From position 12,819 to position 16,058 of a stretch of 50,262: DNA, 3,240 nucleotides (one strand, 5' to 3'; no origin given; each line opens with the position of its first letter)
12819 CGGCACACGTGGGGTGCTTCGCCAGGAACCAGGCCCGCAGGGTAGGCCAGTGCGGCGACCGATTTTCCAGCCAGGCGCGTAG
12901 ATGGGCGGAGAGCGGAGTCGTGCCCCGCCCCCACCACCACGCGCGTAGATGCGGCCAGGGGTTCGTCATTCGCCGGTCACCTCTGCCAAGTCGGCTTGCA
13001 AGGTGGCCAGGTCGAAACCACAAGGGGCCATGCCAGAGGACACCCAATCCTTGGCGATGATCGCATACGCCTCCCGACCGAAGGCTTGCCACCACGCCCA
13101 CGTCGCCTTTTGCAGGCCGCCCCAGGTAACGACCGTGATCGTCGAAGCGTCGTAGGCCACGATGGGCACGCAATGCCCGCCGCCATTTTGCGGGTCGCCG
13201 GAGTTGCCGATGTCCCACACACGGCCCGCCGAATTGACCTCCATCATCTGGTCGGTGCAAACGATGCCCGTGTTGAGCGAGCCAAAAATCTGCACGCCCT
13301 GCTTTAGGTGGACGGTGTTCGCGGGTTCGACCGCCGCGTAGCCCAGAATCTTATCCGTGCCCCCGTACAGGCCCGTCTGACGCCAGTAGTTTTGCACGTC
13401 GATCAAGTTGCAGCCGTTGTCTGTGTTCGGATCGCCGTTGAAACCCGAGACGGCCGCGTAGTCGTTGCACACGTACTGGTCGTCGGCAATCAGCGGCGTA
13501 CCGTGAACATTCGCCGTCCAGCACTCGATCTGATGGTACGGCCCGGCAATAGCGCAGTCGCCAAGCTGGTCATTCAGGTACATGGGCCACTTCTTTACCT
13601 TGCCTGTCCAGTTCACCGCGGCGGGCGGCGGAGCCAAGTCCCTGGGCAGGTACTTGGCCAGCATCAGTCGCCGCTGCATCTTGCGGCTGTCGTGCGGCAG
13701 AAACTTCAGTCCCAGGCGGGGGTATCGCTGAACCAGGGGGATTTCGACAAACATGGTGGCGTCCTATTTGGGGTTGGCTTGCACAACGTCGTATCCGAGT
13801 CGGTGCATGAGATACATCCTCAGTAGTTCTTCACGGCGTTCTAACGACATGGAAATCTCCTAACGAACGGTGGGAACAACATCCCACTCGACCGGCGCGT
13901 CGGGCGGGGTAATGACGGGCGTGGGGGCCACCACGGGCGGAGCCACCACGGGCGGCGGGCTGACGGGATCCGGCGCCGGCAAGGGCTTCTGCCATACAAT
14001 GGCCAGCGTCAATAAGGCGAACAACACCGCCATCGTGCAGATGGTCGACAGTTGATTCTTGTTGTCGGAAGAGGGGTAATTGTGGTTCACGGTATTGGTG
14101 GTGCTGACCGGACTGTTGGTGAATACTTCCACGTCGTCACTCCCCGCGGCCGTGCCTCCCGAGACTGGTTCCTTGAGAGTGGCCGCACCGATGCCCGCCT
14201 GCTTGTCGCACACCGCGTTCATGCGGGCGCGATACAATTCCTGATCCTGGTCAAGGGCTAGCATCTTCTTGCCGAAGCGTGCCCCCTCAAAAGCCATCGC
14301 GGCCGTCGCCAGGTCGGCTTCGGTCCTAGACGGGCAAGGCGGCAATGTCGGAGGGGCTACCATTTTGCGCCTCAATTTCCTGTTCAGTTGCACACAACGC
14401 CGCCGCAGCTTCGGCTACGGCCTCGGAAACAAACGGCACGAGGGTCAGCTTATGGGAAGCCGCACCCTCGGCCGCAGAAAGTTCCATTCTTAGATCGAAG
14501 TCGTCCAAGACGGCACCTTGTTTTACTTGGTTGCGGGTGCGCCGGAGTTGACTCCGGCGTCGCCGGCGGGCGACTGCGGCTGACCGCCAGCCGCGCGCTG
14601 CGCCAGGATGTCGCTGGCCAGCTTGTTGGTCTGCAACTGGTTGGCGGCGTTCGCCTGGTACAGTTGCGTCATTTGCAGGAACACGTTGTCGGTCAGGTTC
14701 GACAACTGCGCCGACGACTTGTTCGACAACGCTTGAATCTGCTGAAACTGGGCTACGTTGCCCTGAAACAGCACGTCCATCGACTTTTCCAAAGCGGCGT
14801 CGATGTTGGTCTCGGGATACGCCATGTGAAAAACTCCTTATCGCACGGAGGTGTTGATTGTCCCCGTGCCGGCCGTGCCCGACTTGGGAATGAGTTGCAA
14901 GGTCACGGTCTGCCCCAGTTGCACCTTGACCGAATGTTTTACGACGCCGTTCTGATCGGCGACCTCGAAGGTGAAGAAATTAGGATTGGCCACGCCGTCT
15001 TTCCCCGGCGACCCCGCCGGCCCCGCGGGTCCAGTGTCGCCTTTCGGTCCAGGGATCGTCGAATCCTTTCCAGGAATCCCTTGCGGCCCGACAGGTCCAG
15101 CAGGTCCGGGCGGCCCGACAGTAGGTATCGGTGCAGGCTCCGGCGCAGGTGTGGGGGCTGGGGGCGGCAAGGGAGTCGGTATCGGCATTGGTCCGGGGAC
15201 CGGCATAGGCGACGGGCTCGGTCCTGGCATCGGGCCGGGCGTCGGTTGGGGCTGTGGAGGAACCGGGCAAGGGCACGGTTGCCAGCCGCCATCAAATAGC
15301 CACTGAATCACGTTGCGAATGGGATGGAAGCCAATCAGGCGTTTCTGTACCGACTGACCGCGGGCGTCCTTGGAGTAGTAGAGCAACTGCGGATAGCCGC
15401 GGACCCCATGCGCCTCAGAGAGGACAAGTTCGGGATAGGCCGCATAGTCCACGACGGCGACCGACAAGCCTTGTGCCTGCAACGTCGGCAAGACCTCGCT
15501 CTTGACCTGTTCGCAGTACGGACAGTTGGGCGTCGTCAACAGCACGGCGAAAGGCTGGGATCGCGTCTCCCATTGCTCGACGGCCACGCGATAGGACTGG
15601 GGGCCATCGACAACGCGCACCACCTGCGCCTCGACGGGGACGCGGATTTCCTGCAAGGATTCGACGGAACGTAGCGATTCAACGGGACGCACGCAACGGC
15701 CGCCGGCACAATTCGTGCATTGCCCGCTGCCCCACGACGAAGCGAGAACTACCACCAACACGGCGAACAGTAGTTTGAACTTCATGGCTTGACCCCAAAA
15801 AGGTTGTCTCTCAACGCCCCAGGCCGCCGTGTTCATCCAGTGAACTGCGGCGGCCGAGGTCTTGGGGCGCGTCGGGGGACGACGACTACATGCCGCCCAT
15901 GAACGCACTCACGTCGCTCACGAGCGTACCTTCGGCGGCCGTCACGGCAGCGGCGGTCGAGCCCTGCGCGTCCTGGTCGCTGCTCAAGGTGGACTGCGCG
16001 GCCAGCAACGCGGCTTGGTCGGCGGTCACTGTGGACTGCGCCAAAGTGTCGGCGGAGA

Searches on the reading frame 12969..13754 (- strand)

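Call 87: search_protein_families(library=phrogs, proteins=[window:12969-13754:-], max_evalue=0.01)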
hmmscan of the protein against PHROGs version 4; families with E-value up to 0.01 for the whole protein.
window:12969-13754:- (262 aa): 1 family
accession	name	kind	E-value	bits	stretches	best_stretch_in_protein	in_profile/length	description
phrog_19005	-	unknown function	1e-34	120.7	1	14-257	5-253/260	-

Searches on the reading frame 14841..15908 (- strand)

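Call 87: search_protein_families(library=phrogs, proteins=[window:14841-15908:-], max_evalue=0.01)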
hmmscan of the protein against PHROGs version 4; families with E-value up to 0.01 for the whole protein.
window:14841-15908:- (356 aa): 11 families
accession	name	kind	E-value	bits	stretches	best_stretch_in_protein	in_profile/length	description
phrog_5073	-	tail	3.9e-06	27.2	1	265-307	312-353/519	tail fiber protein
phrog_22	-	DNA, RNA and nucleotide metabolism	5.7e-06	27.5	1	109-201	59-144/162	thioredoxin domain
phrog_10972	-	tail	6.5e-05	23.6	1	264-315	162-206/343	tail fiber protein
phrog_1806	-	tail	0.00013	22.4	1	258-310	101-156/276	collagen like minor tail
phrog_16032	-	unknown function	0.00017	22.1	1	265-311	230-275/331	-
phrog_366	-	tail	0.00029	21.4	1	263-309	316-382/474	tail fiber protein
phrog_30509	-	tail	0.00092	19.4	1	265-345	72-156/254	collagen like minor tail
phrog_819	-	tail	0.001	18.3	1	265-307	636-677/1024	tail protein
phrog_6320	-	tail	0.0016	18.3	1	265-305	104-143/745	tail fiber protein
phrog_8745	-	tail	0.0025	16.1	1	265-309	1419-1462/1803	tail fiber protein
phrog_34916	-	tail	0.0057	17.7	1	264-307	41-83/124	tail fiber protein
